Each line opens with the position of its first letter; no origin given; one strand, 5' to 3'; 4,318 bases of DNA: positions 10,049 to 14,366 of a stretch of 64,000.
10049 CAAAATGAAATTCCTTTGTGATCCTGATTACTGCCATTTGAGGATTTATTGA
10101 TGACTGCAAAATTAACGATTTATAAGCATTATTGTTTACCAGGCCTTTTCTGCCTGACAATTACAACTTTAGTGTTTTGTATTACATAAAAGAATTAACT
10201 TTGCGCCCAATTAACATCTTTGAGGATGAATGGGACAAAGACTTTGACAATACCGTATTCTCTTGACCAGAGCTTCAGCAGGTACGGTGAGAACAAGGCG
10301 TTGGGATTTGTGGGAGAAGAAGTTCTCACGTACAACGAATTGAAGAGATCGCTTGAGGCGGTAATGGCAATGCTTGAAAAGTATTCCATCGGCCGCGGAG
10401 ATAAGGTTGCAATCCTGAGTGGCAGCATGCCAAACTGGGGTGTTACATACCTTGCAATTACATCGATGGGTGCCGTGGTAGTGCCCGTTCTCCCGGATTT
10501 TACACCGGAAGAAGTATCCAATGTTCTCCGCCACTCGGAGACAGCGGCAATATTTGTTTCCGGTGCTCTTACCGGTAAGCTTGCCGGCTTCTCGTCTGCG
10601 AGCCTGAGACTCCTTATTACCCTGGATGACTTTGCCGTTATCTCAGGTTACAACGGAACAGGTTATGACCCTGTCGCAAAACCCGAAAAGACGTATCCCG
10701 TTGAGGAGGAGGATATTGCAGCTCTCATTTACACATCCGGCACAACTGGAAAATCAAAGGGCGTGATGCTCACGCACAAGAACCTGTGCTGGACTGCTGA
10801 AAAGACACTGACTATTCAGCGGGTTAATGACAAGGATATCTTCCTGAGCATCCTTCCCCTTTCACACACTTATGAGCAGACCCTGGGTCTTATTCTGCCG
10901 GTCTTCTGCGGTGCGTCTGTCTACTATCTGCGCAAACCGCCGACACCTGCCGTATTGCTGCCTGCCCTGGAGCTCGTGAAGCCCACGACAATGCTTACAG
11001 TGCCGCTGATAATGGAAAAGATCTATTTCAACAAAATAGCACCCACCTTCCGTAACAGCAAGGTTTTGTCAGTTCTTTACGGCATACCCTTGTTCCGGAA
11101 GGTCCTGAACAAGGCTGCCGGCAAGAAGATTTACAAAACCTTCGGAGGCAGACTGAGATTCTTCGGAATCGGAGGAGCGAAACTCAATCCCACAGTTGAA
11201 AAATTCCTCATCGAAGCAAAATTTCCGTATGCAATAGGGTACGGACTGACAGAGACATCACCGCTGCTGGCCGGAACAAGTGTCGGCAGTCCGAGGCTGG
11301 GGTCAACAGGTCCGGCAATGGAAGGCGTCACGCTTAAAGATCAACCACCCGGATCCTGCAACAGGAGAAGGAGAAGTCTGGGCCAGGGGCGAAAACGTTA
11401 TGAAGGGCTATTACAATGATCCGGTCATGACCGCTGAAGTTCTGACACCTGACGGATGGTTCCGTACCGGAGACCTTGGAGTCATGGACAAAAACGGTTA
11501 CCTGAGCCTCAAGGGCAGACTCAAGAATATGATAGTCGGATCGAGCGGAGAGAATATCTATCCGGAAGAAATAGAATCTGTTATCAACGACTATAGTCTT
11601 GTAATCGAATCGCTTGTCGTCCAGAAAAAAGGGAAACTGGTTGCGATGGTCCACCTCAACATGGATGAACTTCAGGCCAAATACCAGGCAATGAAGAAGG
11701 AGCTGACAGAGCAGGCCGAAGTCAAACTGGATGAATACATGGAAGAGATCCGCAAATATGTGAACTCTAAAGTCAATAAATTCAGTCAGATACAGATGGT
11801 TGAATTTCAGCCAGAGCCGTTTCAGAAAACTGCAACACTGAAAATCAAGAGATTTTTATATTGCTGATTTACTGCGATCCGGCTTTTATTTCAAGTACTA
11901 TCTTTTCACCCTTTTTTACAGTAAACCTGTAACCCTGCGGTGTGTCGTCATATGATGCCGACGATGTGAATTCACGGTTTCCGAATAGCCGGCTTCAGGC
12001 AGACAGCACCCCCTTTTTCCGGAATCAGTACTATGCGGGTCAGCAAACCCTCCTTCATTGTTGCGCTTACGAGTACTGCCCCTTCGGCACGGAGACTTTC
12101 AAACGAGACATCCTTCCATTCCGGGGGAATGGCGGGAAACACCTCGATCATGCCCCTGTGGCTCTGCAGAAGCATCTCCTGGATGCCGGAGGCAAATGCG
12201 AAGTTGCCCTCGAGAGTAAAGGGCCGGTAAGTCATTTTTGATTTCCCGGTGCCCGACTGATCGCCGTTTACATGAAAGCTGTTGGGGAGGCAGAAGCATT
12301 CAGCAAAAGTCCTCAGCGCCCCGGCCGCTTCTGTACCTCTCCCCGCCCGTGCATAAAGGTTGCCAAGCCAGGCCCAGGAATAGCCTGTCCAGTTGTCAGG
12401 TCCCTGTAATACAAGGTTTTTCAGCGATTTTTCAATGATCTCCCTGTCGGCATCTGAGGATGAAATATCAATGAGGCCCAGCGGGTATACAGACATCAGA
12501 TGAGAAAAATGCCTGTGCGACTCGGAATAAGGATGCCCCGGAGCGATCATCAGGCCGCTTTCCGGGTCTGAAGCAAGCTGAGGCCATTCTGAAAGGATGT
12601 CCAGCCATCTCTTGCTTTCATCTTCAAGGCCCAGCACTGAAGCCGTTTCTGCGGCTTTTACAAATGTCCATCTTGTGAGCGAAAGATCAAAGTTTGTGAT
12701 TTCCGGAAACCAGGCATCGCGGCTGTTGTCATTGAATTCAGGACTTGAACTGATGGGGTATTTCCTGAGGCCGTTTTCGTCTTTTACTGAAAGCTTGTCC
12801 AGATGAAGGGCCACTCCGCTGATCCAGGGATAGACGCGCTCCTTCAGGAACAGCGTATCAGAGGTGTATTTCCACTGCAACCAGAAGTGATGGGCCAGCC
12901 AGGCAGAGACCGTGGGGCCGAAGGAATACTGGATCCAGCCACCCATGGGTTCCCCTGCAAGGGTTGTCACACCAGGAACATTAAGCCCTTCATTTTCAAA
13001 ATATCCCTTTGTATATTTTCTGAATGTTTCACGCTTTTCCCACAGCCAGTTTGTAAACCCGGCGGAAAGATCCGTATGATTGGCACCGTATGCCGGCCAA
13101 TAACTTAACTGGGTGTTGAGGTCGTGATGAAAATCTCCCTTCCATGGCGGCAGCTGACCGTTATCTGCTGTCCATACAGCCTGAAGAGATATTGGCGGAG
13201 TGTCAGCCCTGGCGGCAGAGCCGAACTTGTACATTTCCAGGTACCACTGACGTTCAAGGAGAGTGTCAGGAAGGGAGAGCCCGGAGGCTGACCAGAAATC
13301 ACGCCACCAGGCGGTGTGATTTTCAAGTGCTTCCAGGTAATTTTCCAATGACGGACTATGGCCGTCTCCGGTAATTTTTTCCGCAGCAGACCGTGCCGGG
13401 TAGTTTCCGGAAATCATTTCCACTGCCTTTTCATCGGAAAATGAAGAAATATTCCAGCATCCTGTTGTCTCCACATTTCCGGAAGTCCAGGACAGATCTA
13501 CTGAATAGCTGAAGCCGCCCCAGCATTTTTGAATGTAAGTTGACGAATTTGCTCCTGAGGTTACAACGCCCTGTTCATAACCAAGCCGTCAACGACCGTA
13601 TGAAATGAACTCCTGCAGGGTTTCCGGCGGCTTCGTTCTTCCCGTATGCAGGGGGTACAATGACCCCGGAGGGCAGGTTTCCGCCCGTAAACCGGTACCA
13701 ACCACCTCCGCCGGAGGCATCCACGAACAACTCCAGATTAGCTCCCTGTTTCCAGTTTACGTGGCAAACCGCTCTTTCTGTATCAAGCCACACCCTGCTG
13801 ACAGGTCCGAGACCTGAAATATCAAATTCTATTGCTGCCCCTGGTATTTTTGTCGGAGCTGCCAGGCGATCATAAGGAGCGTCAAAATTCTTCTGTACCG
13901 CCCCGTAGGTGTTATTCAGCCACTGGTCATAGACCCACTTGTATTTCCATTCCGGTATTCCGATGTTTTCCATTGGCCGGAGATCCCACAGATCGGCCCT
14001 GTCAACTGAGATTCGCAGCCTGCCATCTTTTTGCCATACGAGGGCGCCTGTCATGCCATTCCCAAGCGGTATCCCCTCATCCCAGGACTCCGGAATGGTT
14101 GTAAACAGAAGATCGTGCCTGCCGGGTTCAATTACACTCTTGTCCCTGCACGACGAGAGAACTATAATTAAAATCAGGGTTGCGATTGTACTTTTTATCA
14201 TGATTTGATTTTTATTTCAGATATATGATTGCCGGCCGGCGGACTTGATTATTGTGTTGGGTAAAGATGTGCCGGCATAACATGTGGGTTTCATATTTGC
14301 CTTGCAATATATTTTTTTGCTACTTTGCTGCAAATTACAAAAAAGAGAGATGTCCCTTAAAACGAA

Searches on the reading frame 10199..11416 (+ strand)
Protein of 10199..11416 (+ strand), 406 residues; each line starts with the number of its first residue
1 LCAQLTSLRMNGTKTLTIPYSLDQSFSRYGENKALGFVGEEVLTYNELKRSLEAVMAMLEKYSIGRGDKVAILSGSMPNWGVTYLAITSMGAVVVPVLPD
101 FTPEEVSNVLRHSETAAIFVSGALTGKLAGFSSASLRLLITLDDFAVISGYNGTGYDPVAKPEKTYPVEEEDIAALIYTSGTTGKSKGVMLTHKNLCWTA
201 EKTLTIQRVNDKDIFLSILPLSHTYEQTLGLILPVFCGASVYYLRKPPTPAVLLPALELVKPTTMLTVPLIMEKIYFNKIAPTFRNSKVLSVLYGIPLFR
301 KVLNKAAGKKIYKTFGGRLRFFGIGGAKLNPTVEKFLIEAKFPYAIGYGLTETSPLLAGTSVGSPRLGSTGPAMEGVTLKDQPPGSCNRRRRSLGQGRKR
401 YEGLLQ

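Call 21: search_protein_families(library=pfam, proteins=[window:10199-11416:+], max_evalue=1)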
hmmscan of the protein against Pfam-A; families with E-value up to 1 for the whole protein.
window:10199-11416:+ (406 aa): 3 families
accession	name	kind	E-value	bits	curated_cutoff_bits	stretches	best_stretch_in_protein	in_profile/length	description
PF00501.34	AMP-binding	-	6.6e-65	219.8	29.9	1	24-380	3-354/384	AMP-binding enzyme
PF00352.27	TBP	-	0.069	13.4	22.9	1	133-182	10-59/85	Transcription factor TFIID (or TATA-binding protein, TBP)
PF14648.11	FAM91_C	-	0.25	10.5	25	1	281-313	340-372/447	FAM91 C-terminus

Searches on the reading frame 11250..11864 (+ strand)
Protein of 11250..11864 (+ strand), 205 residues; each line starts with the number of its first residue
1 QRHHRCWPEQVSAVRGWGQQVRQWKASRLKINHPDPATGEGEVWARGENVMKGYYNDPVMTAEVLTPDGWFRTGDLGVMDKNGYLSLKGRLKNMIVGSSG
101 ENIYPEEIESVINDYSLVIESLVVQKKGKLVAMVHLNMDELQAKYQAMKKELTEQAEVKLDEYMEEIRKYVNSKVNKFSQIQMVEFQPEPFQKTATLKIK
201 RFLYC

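Call 21: search_protein_families(library=pfam, proteins=[window:11250-11864:+], max_evalue=1)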
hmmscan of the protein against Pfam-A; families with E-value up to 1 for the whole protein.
window:11250-11864:+ (205 aa): 9 families
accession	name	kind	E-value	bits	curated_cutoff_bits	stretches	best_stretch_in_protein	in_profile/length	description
PF23562.2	AMP-binding_C_3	-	0.0018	19.1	20.8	1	93-201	2-105/124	AMP-binding enzyme C-terminal domain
PF13193.12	AMP-binding_C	-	0.0023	19.2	24.5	1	107-164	1-58/76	AMP-binding enzyme C-terminal domain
PF09731.14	Mitofilin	-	0.0044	16.4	27.4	1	100-177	254-333/614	Mitochondrial inner membrane protein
PF00501.34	AMP-binding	-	0.016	14.5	29.9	1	34-55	363-384/384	AMP-binding enzyme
PF04286.17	DUF445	-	0.035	14.4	33.8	1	31-185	240-333/368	Protein of unknown function (DUF445)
PF00871.23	Acetate_kinase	-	0.04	13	22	1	95-184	235-326/392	Acetokinase family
PF20302.4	HisK-N-like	-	0.087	13.5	27.8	1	108-184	13-89/132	HisK-N-like globin domain of the ASK signalosome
PF07586.16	HXXSHH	-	0.094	12.7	30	1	138-179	168-208/307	Protein of unknown function (DUF1552)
PF14535.12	AMP-binding_C_2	-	0.23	12.2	25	1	100-186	1-79/96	AMP-binding enzyme C-terminal domain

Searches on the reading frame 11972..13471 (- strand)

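Call 87: search_protein_families(library=pfam, proteins=[window:11972-13471:-], max_evalue=0.00001)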
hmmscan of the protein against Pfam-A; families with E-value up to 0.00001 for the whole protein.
window:11972-13471:- (499 aa): 2 families
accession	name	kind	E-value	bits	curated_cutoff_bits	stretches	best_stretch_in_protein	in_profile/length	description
PF22124.2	Glyco_hydro_95_cat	-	6.3e-52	177.3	27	1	83-434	63-408/408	Glycosyl hydrolase family 95 catalytic domain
PF21307.2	Glyco_hydro_95_C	-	3.8e-09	37.4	27.6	1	436-493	1-58/94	Glycoside hydrolase family 95, C-terminal domain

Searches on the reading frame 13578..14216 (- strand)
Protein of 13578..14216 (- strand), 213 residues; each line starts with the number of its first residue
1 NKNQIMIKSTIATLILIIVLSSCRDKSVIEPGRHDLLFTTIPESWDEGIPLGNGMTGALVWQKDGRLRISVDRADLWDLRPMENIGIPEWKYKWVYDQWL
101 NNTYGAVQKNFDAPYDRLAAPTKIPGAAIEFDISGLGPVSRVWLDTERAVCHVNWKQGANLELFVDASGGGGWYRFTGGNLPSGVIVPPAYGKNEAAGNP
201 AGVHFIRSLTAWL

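Call 88: search_protein_families(library=pfam, proteins=[window:13578-14216:-], max_evalue=0.001)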
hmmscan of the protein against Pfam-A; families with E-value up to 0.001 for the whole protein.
window:13578-14216:- (213 aa): 2 families
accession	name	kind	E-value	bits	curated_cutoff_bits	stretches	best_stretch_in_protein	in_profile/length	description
PF18961.6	DUF5703_N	-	3e-05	24.3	26.7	1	40-78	4-42/287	Domain of unknown function (DUF5703)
PF14498.12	Glyco_hyd_65N_2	-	5.7e-05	23.7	27.7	1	42-159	7-126/234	Glycosyl hydrolase family 65, N-terminal domain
